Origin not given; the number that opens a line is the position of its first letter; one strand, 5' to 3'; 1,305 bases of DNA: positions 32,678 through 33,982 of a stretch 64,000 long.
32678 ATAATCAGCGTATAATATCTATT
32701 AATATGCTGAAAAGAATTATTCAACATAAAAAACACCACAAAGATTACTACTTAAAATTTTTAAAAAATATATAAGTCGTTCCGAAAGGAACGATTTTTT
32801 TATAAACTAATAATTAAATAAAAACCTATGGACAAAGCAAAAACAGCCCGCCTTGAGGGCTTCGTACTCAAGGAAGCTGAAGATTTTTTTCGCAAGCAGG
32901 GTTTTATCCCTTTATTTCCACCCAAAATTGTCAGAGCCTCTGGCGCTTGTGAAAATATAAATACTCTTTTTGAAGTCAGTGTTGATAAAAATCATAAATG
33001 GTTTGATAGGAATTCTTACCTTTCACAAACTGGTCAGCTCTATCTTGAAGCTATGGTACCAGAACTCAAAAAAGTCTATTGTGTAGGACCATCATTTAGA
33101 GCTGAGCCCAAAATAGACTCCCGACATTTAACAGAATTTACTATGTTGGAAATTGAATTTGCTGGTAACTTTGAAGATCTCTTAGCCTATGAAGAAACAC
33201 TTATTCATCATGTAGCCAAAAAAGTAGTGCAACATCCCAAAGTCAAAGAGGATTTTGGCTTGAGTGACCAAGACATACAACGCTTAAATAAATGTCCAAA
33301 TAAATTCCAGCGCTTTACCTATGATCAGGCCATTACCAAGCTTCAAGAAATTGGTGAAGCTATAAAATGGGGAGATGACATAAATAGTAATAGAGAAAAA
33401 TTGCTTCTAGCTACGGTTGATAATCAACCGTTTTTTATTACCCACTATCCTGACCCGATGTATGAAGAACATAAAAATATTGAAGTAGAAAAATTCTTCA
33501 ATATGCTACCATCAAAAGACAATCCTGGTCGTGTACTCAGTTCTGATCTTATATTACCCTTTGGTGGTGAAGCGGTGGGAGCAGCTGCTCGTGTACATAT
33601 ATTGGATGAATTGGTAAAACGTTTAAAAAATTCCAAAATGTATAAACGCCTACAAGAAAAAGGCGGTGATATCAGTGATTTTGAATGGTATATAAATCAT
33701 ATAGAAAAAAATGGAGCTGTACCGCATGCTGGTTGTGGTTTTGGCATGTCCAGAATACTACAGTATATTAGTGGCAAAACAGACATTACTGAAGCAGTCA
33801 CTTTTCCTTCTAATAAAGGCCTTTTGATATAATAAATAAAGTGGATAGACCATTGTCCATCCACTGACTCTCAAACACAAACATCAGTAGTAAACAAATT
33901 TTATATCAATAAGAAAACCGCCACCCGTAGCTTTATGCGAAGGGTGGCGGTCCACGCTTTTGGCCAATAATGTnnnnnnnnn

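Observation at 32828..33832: Stand-alone AsnRS catalytic core lacking the anticodon-binding domain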

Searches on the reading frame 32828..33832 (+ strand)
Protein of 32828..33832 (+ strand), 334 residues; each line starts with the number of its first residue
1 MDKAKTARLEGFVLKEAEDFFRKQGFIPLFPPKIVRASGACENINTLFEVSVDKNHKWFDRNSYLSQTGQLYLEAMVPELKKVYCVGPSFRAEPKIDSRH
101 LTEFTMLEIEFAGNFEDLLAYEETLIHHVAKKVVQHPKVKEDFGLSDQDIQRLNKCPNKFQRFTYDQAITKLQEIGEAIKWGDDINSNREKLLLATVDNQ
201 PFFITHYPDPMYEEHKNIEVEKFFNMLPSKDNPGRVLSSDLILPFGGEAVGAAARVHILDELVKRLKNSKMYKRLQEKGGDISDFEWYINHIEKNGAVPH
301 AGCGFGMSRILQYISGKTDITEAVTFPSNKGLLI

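Call 3: search_protein_families(library=pfam, proteins=[window:32828-33832:+], max_evalue=1)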
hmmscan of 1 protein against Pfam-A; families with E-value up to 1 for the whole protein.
window:32828-33832:+ (334 aa): 3 families
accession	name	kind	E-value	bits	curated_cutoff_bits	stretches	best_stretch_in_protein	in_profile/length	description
PF00152.25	tRNA-synt_2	-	1.4e-48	166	25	1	6-329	21-307/308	tRNA synthetases class II (D, K and N)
PF19920.4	bpX4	-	0.097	12.8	27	1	212-268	75-131/202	MoxR-vWA-beta-propeller ternary system domain bpX4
PF18041.7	MapZ_EC1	-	0.13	13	33.1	0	255-280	45-70/129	MapZ extracellular domain 1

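Call 4: search_protein_families(library=ncbifam, proteins=[window:32828-33832:+], max_evalue=1)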
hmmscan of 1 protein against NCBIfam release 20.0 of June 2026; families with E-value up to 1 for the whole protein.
window:32828-33832:+ (334 aa): 20 families
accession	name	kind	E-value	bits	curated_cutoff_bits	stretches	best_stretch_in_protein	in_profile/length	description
NF003037.0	PRK03932.1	equivalog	5.7e-65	220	414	1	8-329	134-445/451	asparagine--tRNA ligase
TIGR00457.1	asnS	equivalog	5.3e-62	210.1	342.6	1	7-328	136-448/455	asparagine--tRNA ligase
NF003483.0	PRK05159.1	equivalog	1.8e-46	158.9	353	1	9-328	139-431/438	aspartate--tRNA(Asn) ligase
TIGR00458.1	aspS_nondisc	equivalog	5.8e-41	140.9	368.4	1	11-330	137-423/428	aspartate--tRNA(Asn) ligase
NF005052.0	PRK06462.1-1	equivalog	5.1e-32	111.3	368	1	8-331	50-348/353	asparagine synthetase A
NF005054.0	PRK06462.1-4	equivalog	3.1e-20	72.5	309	1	6-328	24-310/318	asparagine synthetase A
NF005055.0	PRK06462.1-5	equivalog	1.7e-15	57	389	1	54-327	80-332/341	asparagine synthetase A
NF001756.1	PRK00484.1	subfamily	3.9e-15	55.5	468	2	55-175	211-324/488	lysine--tRNA ligase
TIGR00499.1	lysS_bact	equivalog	3.3e-13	49.1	427.6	2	59-179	218-330/496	lysine--tRNA ligase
NF001750.0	PRK00476.1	equivalog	1.1e-09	37.1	443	2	246-330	483-561/590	aspartate--tRNA ligase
NF005053.0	PRK06462.1-3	equivalog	3.3e-09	36.7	322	1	57-322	13-260/274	asparagine synthetase A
TIGR00462.1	genX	equivalog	2.2e-08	33.9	286.9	1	14-187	8-174/304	EF-P lysine aminoacylase EpmA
NF009101.0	PRK12445.1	subfamily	3.5e-08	32.4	1026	1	55-140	226-312/505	lysine--tRNA ligase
TIGR00459.1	aspS_bact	equivalog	1e-07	30.7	373.85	2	284-329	513-557/586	aspartate--tRNA ligase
NF006828.0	PRK09350.1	equivalog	4.5e-07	29.4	264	1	13-192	22-176/325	elongation factor P--(R)-beta-lysine ligase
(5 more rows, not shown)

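Call 11: search_solved_structures(query=window:32828-33832:+, max_evalue=0.001, show_alignments=3)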
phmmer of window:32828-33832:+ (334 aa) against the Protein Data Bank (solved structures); distinct sequences matched with E-value up to 0.001: 59.
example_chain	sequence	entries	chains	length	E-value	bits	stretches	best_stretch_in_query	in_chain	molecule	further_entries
1x54_A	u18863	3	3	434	3.2e-45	158.2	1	12-329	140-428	Asparaginyl-tRNA synthetase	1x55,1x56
5zg8_A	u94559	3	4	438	1.2e-32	116.9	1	15-328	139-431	Asparagine--tRNA ligase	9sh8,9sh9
3nel_A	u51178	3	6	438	1.5e-27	100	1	9-330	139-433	Aspartyl-tRNA synthetase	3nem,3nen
1b8a_A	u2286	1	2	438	1.8e-27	99.8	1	9-330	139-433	PROTEIN (ASPARTYL-TRNA SYNTHETASE)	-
1wyd_A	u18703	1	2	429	1.3e-26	97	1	7-331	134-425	hypothetical aspartyl-tRNA synthetase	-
2xti_A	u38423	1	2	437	1.1e-25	94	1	7-328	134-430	ASPARAGINYL-TRNA SYNTHETASE, CYTOPLASMIC, PUTATIVE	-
2xgt_A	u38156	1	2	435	3.6e-25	92.2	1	7-328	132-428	ASPARAGINYL-TRNA SYNTHETASE, CYTOPLASMIC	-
8tc7_A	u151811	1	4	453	5.6e-25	91.6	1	8-327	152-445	Asparagine--tRNA ligase, cytoplasmic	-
3m4p_A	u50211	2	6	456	5.8e-25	91.6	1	20-327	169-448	Asparaginyl-tRNA synthetase, putative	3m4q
5xix_A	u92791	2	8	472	6.3e-25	91.5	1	8-327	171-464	Asparagine--tRNA ligase, cytoplasmic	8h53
8tc8_A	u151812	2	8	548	8.8e-25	91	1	8-327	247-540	Asparagine--tRNA ligase, cytoplasmic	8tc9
6iy6_A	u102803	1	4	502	9.6e-24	87.6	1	20-329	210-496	Aspartate--tRNA ligase, cytoplasmic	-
3i7f_A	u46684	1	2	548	1.1e-23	87.4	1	18-328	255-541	Aspartyl-tRNA synthetase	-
4j15_A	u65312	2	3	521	1.1e-23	87.3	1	20-329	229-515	Aspartate--tRNA ligase, cytoplasmic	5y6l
6pqh_A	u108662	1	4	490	3.8e-23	85.6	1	44-328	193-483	Asparagine--tRNA ligase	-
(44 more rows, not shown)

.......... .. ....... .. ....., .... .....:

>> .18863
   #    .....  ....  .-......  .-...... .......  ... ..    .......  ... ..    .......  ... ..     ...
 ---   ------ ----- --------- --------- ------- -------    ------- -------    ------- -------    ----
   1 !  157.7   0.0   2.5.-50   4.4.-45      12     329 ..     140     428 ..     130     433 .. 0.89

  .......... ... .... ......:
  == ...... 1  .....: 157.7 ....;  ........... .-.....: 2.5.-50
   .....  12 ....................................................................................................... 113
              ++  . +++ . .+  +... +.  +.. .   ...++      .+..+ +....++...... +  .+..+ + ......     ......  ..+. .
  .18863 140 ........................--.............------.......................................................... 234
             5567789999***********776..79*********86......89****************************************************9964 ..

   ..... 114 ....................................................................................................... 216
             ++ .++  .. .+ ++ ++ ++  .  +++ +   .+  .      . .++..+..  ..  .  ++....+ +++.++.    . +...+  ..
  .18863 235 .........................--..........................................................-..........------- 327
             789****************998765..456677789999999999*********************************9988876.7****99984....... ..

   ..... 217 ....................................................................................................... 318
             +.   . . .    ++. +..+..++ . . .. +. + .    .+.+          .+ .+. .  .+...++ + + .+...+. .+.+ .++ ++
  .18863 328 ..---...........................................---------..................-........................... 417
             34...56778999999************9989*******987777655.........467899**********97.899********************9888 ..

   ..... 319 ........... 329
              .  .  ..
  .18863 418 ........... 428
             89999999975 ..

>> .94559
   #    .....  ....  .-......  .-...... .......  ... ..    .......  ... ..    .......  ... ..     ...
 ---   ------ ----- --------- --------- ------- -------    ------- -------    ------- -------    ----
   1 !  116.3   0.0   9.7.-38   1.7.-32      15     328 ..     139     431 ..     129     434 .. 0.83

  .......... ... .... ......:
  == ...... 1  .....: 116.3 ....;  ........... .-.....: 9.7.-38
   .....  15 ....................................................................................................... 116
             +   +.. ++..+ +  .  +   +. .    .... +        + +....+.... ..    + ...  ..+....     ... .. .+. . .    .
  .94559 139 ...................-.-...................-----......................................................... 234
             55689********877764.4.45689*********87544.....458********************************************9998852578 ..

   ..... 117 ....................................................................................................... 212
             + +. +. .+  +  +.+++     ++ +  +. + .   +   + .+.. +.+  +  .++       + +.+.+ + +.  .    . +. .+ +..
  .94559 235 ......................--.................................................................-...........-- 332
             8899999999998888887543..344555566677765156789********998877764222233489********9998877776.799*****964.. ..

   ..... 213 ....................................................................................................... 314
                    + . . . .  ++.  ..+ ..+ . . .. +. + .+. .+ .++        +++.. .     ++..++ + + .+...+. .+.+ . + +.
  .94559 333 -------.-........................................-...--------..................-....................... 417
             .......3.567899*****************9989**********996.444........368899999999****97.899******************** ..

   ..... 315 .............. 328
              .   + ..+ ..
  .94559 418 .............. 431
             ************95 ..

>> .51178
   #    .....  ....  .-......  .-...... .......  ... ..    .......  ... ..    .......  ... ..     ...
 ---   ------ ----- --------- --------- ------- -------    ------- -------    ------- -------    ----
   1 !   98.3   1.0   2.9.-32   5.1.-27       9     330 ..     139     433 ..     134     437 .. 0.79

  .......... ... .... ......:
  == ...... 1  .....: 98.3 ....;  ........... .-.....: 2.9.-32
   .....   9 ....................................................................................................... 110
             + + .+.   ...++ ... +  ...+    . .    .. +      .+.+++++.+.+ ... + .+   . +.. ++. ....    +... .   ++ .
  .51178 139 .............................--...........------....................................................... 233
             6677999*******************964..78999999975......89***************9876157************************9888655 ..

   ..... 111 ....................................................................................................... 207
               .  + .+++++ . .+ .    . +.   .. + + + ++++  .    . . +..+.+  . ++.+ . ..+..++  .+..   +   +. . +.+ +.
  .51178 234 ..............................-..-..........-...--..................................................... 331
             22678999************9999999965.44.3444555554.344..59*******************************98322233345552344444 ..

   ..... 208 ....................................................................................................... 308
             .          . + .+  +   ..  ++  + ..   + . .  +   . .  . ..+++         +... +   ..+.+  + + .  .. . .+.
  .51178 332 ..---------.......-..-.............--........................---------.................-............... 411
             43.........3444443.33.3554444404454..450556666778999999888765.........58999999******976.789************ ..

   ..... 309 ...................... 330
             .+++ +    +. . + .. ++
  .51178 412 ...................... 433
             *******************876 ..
